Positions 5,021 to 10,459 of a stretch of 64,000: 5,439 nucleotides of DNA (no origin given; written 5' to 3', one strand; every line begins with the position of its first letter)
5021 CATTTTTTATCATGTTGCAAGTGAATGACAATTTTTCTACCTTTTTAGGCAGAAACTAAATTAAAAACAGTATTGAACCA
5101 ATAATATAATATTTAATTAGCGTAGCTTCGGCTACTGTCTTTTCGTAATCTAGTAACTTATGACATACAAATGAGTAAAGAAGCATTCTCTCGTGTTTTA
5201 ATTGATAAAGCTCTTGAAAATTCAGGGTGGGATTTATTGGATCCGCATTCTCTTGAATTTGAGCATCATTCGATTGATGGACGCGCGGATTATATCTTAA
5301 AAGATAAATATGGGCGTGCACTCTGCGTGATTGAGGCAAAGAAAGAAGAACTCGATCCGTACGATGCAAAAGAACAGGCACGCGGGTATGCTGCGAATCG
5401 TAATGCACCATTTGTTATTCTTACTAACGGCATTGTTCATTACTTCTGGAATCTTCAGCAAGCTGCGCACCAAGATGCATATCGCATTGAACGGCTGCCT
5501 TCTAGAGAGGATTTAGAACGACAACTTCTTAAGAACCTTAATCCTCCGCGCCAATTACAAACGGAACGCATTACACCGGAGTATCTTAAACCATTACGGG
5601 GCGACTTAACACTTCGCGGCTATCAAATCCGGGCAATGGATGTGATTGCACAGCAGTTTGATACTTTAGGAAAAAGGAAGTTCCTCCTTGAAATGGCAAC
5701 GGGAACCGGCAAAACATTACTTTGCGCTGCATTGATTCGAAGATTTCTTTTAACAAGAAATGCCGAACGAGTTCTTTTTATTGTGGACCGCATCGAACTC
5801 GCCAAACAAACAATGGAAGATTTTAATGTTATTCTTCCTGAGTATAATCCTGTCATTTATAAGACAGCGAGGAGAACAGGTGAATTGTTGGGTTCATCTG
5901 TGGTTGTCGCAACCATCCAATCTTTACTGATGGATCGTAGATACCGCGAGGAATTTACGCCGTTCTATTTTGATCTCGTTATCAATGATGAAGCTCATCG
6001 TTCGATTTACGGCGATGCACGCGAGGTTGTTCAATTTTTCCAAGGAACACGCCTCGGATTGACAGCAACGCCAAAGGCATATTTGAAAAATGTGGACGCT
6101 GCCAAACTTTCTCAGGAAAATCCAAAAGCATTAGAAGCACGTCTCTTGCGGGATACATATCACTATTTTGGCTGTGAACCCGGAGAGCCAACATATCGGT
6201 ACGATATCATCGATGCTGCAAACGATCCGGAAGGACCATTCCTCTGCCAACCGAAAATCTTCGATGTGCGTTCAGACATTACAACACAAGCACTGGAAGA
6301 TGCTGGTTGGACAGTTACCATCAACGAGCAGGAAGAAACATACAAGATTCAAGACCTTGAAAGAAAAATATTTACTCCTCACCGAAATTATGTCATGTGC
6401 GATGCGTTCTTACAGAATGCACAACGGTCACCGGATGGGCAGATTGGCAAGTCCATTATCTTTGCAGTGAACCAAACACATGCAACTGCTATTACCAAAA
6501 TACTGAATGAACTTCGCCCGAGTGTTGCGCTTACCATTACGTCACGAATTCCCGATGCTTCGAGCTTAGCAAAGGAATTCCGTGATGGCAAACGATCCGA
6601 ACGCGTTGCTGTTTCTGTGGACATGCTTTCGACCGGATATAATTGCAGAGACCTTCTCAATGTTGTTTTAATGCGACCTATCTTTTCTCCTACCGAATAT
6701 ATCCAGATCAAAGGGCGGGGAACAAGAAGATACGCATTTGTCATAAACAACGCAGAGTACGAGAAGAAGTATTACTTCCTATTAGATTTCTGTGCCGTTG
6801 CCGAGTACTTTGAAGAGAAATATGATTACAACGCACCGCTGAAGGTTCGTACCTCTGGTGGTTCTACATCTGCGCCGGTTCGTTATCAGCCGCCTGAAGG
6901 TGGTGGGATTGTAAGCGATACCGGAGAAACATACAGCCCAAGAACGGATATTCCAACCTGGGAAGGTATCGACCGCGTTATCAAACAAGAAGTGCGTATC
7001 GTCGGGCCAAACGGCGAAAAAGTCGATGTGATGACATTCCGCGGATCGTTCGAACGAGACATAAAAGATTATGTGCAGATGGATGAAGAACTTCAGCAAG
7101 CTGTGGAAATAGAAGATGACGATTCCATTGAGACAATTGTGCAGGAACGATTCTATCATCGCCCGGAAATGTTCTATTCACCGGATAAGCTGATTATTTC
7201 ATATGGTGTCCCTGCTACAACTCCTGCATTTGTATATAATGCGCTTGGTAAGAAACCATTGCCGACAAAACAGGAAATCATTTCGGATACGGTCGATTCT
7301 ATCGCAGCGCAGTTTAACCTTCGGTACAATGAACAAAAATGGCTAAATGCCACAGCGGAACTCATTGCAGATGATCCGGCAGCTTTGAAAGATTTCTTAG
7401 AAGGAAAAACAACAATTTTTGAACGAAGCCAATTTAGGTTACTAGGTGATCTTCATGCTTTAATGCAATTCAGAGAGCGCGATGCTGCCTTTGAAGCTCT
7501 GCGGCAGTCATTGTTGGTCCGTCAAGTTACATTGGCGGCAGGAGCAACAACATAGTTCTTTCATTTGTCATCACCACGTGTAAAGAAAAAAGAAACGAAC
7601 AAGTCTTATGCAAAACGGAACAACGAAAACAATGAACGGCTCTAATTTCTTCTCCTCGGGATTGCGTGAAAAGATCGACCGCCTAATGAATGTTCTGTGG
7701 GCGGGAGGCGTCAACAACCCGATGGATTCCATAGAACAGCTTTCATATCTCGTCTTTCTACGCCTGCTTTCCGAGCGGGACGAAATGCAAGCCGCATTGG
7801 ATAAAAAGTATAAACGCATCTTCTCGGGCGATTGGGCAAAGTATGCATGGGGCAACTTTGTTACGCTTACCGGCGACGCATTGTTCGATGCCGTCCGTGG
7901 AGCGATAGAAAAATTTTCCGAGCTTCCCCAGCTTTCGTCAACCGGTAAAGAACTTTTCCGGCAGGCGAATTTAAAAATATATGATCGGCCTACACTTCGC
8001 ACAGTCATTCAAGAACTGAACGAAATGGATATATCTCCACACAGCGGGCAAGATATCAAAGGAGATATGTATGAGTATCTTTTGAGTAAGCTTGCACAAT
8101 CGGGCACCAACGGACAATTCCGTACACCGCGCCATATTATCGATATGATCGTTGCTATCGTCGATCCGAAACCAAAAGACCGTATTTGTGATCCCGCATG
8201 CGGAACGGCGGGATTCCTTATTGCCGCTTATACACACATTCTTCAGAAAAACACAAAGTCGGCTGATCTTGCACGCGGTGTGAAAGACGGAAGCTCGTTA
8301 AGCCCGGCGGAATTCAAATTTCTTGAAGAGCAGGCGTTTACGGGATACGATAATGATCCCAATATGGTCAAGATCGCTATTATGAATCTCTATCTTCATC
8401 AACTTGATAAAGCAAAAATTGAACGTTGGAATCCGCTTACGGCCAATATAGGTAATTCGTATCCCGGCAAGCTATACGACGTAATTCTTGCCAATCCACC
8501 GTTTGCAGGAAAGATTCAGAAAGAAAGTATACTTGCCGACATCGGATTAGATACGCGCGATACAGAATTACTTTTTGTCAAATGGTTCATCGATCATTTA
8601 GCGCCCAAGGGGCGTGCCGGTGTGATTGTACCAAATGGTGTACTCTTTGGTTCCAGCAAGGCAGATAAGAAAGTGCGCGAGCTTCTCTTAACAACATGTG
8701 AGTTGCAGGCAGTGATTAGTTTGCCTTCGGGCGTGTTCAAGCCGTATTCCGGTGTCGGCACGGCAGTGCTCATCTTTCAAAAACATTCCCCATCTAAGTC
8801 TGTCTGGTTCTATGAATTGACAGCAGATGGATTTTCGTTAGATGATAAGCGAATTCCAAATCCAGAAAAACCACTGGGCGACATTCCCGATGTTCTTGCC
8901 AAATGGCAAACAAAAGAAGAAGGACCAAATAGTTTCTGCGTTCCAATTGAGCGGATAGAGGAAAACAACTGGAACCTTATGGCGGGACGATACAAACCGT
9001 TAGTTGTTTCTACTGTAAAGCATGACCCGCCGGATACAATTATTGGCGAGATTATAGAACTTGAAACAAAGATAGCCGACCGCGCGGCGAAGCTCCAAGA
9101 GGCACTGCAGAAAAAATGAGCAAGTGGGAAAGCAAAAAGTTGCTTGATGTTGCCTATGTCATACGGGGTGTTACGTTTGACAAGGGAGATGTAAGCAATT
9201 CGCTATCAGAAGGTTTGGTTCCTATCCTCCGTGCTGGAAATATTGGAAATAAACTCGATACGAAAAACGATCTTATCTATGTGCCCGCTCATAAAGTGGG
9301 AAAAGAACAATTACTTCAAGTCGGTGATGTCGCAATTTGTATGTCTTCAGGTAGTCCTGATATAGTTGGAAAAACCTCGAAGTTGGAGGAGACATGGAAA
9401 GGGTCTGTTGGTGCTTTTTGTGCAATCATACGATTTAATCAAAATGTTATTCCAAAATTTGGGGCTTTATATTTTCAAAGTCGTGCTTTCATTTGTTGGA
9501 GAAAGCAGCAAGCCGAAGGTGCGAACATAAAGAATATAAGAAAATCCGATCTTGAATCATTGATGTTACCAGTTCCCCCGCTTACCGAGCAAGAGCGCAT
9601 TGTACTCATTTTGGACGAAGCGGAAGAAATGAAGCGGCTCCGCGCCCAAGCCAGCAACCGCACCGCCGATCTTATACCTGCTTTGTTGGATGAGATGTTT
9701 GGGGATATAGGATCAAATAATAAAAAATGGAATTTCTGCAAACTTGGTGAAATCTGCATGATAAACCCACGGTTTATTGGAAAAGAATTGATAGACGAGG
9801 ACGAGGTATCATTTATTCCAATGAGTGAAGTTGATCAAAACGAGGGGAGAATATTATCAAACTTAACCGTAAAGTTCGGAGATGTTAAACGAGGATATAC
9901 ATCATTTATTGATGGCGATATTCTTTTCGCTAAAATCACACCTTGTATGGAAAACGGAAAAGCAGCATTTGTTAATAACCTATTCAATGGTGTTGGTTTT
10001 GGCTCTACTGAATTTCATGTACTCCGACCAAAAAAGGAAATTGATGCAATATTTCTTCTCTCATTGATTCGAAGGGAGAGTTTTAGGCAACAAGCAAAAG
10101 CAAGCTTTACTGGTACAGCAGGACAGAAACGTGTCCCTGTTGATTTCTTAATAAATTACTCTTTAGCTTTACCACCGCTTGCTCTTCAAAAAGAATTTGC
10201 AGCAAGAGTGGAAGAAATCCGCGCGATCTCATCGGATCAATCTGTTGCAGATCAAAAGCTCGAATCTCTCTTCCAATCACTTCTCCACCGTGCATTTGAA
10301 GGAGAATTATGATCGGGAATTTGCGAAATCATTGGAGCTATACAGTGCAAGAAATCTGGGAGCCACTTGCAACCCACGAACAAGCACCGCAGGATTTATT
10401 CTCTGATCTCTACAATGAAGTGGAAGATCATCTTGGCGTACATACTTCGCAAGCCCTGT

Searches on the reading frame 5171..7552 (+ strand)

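Call 7: search_protein_families(library=pfam, proteins=[window:5171-7552:+], max_evalue=0.001)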
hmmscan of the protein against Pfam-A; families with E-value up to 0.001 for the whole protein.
window:5171-7552:+ (794 aa): 6 families
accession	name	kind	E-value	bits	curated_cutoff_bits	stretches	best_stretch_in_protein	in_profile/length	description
PF04851.21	ResIII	-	1.2e-35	123.3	22.5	1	146-302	2-163/164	Type III restriction enzyme, res subunit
PF18766.7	SWI2_SNF2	-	6.1e-15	55.9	26.7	1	151-302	1-156/221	SWI2/SNF2 ATPase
PF00270.35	DEAD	-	3.3e-12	46.9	26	1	152-305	4-164/167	DEAD/DEAH box helicase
PF13588.12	HSDR_N_2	-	1.6e-08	35.1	25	1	30-110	30-110/110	Type I restriction enzyme R protein N terminus (HSDR_N)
PF00271.37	Helicase_C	-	8.1e-07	29.7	23.5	1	425-519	15-108/110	Helicase conserved C-terminal domain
PF04313.20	HSDR_N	-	1.4e-06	28.8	25.1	1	36-97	125-194/198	Type I restriction enzyme R protein N terminus (HSDR_N)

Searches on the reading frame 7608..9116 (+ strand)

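Call 7: search_protein_families(library=pfam, proteins=[window:7608-9116:+], max_evalue=0.001)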
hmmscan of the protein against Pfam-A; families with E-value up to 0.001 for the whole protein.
window:7608-9116:+ (503 aa): 5 families
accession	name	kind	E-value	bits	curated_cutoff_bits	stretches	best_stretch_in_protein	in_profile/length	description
PF02384.22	N6_Mtase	-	2.6e-55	188.4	20.4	1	148-462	3-302/311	N-6 DNA Methylase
PF12161.14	HsdM_N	-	1.4e-10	42.4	24.5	1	19-136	1-134/135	HsdM N-terminal domain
PF07669.17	Eco57I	-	1.1e-08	35.8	25.3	1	286-377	71-171/171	Eco57I restriction-modification methylase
PF01170.24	UPF0020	-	1.1e-08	35.4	22.3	1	181-307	20-139/197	RMKL-like, methyltransferase domain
PF20473.4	MmeI_Mtase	-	0.00014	21.5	27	0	192-264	22-85/259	MmeI, DNA-methyltransferase domain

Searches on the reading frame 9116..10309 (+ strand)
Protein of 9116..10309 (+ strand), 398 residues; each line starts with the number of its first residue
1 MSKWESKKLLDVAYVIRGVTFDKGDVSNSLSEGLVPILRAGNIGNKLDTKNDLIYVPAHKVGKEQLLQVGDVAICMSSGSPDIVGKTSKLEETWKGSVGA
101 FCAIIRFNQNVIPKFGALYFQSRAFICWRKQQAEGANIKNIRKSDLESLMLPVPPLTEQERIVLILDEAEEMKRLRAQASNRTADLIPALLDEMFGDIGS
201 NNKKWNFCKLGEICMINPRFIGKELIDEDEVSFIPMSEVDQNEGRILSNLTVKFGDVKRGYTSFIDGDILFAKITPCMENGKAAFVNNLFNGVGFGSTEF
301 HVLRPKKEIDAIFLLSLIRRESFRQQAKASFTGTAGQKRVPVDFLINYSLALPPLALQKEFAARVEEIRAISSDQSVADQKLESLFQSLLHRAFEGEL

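Call 7: search_protein_families(library=pfam, proteins=[window:9116-10309:+], max_evalue=0.001)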
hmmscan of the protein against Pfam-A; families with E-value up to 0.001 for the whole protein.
window:9116-10309:+ (398 aa): 1 family
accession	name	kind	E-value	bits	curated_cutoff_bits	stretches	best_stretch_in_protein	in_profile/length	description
PF01420.25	Methylase_S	-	1.8e-23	84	22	2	1-171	1-154/168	Type I restriction modification DNA specificity domain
